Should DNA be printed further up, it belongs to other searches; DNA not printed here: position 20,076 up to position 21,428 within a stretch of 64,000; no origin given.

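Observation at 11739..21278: Two paralogous proteins of unrecognised family embedded next to the adaptation enzymes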

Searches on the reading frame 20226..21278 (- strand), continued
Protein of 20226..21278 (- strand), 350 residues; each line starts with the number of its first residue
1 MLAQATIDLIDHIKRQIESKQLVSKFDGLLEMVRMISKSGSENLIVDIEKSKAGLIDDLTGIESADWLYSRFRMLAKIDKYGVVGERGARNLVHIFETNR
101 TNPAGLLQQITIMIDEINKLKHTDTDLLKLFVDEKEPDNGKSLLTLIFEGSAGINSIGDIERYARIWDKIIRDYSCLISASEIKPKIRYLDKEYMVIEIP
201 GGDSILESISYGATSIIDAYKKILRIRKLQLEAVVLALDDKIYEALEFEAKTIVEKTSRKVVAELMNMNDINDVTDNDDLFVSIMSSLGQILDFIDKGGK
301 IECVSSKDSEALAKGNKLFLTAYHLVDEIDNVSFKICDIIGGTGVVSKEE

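Call 62: list_cluster_members(proteins=[P0001, P0005, P0002, P0013, P0017, P0024, P0015, P0085, P0159, P0133])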
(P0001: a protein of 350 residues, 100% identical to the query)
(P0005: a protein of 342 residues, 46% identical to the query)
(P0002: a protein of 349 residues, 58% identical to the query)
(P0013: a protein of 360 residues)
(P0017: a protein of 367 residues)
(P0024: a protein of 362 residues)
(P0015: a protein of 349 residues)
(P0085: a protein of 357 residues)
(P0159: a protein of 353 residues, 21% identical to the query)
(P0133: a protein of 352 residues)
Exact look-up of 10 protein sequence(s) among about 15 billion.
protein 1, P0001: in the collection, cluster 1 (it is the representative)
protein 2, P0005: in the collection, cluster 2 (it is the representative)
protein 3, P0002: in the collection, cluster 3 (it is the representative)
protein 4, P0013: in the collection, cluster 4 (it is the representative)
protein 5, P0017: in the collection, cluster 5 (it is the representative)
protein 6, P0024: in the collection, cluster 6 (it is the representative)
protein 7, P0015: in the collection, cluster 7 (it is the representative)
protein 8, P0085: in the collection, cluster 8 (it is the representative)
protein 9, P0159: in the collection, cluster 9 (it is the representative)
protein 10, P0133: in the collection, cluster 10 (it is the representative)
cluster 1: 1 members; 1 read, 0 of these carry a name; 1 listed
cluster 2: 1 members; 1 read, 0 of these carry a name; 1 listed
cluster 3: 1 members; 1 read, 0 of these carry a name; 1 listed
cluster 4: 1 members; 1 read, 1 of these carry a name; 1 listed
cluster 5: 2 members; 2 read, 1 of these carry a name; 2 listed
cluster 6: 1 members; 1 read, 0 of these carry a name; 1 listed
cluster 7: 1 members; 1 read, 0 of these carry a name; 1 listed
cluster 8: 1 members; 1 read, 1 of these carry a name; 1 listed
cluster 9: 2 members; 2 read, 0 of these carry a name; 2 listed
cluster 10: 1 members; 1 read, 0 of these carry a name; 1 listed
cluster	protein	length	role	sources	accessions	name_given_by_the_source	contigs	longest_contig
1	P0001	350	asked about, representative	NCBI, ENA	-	-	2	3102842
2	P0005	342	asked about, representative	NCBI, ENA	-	-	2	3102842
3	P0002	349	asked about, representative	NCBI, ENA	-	-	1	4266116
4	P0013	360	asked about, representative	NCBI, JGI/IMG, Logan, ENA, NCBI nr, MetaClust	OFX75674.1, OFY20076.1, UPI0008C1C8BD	MAG: hypothetical protein A2X12_09605 [Bacteroidetes bacterium GWE2_29_8] | status=active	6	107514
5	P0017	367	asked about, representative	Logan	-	-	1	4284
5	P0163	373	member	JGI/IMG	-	hypothetical protein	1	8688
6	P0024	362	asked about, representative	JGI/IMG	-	-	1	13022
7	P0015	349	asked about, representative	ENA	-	-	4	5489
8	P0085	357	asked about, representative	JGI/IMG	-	hypothetical protein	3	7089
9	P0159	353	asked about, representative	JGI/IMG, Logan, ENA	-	-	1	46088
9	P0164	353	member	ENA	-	-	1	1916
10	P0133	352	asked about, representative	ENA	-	-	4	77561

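Call 70: fold_search(model_id=the predicted structure, library=viral)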
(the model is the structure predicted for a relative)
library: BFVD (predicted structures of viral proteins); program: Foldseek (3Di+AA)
matches with E <= 10: 559; with E <= 0.001: 0
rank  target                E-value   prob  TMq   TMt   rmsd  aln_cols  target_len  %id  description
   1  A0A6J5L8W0            7.2e-03  0.63  0.17  0.17  35.3       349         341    8  Flagellar basal-body/hook protein, C-terminal domain containing protein [uncultured Caudovirales phage]
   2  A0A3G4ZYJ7            1.3e-02  0.35  0.17  0.08  24.7       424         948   12  Insulysin, insulin-degrading enzyme [Gaeavirus sp.]
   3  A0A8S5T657            5.0e-02  0.84  0.24  0.30  10.9       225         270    8  Uncharacterized protein [Myoviridae sp. ctLIM9]
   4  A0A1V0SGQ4            6.2e-02  0.30  0.15  0.17  18.6       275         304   12  Translation initiation factor eIF-2 alpha subunit [Hokovirus HKV1]
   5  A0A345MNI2            8.4e-02  0.18  0.13  0.18  18.6       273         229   10  (no name in the UniProt tables at hand)
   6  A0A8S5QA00            1.1e-01  0.82  0.19  0.18  13.6       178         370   10  DUF6575 domain-containing protein [Siphoviridae sp. ctoic9]
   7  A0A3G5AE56            1.1e-01  0.15  0.14  0.18  21.5       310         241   13  Uncharacterized protein [Satyrvirus sp.]
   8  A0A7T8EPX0            1.2e-01  0.35  0.24  0.21  33.0       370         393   11  Uncharacterized protein [Erwinia phage pEa_SNUABM_5]
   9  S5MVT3                1.4e-01  0.23  0.21  0.27  21.3       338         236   10  Uncharacterized protein [Sinorhizobium phage phiM12]
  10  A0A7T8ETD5            1.5e-01  0.11  0.13  0.17  29.3       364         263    9  (no name in the UniProt tables at hand)
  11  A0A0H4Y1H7            1.7e-01  0.08  0.11  0.09  21.3       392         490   12  Uncharacterized protein [Salmon gill poxvirus]
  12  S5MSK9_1              1.8e-01  0.33  0.25  0.09  23.7       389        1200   12  Tail fiber protein [Bacillus phage JL]
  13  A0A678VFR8            2.0e-01  0.14  0.18  0.12  22.1       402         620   10  Tail adsorption protein [Lactococcus phage vB_Llc_bIBBAm4]
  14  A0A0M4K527            2.4e-01  0.08  0.14  0.10  24.4       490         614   12  (no name in the UniProt tables at hand)
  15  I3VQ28                2.5e-01  0.20  0.20  0.22  19.7       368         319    8  B43.1 [miniopterid betaherpesvirus 1]
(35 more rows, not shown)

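Call 80: find_encoding_contigs(protein=P0067, flank=8000, max_places=4)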
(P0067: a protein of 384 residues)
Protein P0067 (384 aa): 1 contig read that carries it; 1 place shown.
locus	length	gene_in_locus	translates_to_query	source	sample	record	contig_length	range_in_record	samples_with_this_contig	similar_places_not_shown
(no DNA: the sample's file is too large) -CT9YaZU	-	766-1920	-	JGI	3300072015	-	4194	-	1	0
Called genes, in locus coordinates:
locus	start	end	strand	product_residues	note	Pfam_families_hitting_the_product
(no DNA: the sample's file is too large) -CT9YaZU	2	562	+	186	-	?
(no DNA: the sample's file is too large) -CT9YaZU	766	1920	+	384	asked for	-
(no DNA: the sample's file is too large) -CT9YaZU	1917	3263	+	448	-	PF00072:Response_reg, PF00989:PAS (weak), PF00072:Response_reg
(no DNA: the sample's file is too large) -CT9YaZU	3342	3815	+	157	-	PF11969:DcpS_C (weak), PF01230:HIT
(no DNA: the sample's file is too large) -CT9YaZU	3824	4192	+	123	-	?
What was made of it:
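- The basal relative P0067 is translationally coupled to a REC-PAS-REC protein (call 80).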

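Call 83: search_dna_similar(query=P0001, collection=plasmids, mode=protein, max_evalue=0.001, max_rows=15)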
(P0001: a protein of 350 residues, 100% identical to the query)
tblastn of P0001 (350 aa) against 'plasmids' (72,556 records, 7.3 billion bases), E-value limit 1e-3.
No match.

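Call 84: search_dna_similar(query=P0159, collection=plasmids, mode=protein, max_evalue=0.001, max_rows=15)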
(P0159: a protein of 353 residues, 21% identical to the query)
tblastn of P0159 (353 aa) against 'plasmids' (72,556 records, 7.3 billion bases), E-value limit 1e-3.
No match.
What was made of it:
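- Tried and rejected: tblastn of B and of a non-Che member against PLSDB plasmids: no match (calls 83, 84).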

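Call 85: list_cluster_members(proteins=[P0018, P0021, P0023, P0025, P0031, P0032, P0036, P0042, P0047, P0048])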
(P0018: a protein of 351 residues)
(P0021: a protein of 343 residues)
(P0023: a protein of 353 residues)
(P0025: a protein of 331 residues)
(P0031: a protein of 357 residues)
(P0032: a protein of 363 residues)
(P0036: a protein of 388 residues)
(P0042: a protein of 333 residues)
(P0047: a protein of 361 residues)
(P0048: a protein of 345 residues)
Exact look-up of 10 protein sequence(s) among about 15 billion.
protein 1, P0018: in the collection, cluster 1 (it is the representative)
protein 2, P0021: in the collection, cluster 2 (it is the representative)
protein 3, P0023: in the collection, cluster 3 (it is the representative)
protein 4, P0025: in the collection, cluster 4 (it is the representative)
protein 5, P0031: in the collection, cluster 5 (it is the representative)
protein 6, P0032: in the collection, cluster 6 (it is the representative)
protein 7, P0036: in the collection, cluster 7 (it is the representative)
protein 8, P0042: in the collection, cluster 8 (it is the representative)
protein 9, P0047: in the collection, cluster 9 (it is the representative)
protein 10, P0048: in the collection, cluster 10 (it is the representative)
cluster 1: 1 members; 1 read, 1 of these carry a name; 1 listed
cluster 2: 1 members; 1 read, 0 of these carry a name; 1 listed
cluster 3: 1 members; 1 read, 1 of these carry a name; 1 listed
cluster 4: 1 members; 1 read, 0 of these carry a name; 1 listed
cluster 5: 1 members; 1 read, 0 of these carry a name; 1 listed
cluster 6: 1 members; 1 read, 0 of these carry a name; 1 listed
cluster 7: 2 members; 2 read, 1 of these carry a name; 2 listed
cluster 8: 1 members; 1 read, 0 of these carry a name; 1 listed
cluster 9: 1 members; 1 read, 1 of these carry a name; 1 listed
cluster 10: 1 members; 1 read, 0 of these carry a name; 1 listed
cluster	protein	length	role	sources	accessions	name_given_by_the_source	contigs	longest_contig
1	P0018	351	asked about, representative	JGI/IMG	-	hypothetical protein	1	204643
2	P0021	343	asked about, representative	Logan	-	-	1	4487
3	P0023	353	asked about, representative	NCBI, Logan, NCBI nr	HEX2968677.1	MAG TPA: hypothetical protein VHO46_06195 [Bacteroidales bacterium] | hypothetical protein [Bacteroidales bacterium]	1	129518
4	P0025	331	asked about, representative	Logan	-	-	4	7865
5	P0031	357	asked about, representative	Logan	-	-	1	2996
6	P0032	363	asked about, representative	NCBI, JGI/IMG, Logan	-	-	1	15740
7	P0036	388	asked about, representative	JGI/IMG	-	hypothetical protein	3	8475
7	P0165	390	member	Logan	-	-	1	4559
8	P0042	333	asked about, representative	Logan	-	-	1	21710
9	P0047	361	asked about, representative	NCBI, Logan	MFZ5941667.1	MAG: hypothetical protein ACOYXB_13925 [Bacteroidota bacterium]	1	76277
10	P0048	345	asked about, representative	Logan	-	-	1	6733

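Call 86: list_cluster_members(proteins=[P0027, P0029, P0041, P0043, P0055, P0026, P0061, P0016, P0019, P0088])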
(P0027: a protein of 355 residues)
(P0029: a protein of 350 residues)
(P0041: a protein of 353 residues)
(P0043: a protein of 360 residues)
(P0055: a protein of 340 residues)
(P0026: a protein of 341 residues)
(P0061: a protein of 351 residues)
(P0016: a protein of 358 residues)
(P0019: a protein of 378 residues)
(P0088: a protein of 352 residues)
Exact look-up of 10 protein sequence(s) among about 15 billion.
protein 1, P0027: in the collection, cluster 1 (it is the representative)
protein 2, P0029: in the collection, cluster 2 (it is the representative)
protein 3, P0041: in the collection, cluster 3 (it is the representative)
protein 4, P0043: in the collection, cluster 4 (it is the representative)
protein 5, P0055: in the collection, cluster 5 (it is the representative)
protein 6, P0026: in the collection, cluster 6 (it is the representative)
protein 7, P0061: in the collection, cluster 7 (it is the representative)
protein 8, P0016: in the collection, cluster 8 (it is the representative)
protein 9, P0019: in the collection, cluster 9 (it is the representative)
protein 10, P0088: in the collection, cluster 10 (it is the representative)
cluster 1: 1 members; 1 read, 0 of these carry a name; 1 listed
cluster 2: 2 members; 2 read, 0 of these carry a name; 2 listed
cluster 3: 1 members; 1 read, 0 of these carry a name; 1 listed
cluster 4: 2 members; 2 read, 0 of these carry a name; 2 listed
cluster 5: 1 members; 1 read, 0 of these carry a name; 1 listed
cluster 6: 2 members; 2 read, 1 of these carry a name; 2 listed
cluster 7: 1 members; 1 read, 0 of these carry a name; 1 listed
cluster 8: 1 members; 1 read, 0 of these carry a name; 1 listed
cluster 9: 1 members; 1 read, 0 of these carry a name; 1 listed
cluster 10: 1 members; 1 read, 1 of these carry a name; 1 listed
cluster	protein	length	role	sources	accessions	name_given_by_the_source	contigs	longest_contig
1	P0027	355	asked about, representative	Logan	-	-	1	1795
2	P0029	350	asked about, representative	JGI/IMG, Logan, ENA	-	-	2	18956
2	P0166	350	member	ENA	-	-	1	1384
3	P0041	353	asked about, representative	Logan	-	-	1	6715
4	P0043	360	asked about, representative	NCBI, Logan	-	-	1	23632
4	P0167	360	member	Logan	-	-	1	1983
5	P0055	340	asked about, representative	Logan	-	-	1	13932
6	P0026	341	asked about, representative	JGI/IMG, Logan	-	-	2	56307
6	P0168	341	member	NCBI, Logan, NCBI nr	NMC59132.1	MAG: hypothetical protein GYA51_07090 [Candidatus Methanofastidiosa archaeon] | hypothetical protein [Candidatus Methanofastidiosa archaeon]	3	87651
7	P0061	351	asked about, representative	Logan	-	-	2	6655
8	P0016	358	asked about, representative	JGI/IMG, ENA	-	-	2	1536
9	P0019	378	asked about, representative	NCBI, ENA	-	-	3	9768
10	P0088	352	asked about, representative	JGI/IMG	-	hypothetical protein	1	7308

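Call 91: search_protein_families(library=pfam, proteins=[L035:4056-8222:+, L035:8292-8723:+, L035:9040-9447:+, L035:9477-9884:+, L028:6138-7529:+, L028:8090-8497:+, L028:8539-8946:+, L005:5109-5519:+, L005:1937-3289:+], max_evalue=0.001)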
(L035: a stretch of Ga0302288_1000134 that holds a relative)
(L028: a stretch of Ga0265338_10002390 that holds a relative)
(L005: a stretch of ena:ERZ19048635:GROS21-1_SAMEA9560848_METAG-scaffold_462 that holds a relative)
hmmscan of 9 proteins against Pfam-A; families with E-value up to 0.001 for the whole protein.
L035:4056-8222:+ (1388 aa): 4 families
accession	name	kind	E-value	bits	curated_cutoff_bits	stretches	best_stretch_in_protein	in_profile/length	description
PF00801.26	PKD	-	1e-17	64.3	23.5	2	824-890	3-72/80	PKD domain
PF18962.6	Por_Secre_tail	-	6.5e-10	39.6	27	1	1318-1386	1-74/75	Secretion system C-terminal sorting domain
PF18911.6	PKD_4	-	5.6e-08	33.2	27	1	822-899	5-84/85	PKD domain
PF19081.6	Ig_7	-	0.00071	20.3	27.3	0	267-333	4-75/84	Ig-like domain CHU_C associated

L035:8292-8723:+ (143 aa): 0 families

L035:9040-9447:+ (135 aa): 1 family
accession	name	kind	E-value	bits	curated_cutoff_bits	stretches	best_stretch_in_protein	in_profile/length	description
PF01814.28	Hemerythrin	-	1.2e-16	61.8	25.3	1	14-126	3-124/127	Hemerythrin HHE cation binding domain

L035:9477-9884:+ (135 aa): 1 family
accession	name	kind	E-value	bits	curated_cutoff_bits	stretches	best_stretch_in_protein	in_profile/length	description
PF01814.28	Hemerythrin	-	7.9e-16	59.1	25.3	1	14-125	3-123/127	Hemerythrin HHE cation binding domain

L028:6138-7529:+ (463 aa): 1 family
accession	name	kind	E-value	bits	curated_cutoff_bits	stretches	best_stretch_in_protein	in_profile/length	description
PF04966.18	OprB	-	1e-28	101.2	22.9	1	99-461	24-370/372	Carbohydrate-selective porin, OprB family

L028:8090-8497:+ (135 aa): 1 family
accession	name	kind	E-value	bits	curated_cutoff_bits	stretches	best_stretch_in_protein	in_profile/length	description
PF01814.28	Hemerythrin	-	7e-16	59.3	25.3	1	15-127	4-125/127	Hemerythrin HHE cation binding domain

L028:8539-8946:+ (135 aa): 1 family
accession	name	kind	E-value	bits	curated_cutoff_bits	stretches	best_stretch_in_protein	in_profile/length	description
PF01814.28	Hemerythrin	-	1.1e-16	61.9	25.3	1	16-125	5-123/127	Hemerythrin HHE cation binding domain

L005:5109-5519:+ (136 aa): 0 families

L005:1937-3289:+ (450 aa): 0 families
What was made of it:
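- In arrangement (ii), X follows two hemerythrin genes (call 91).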
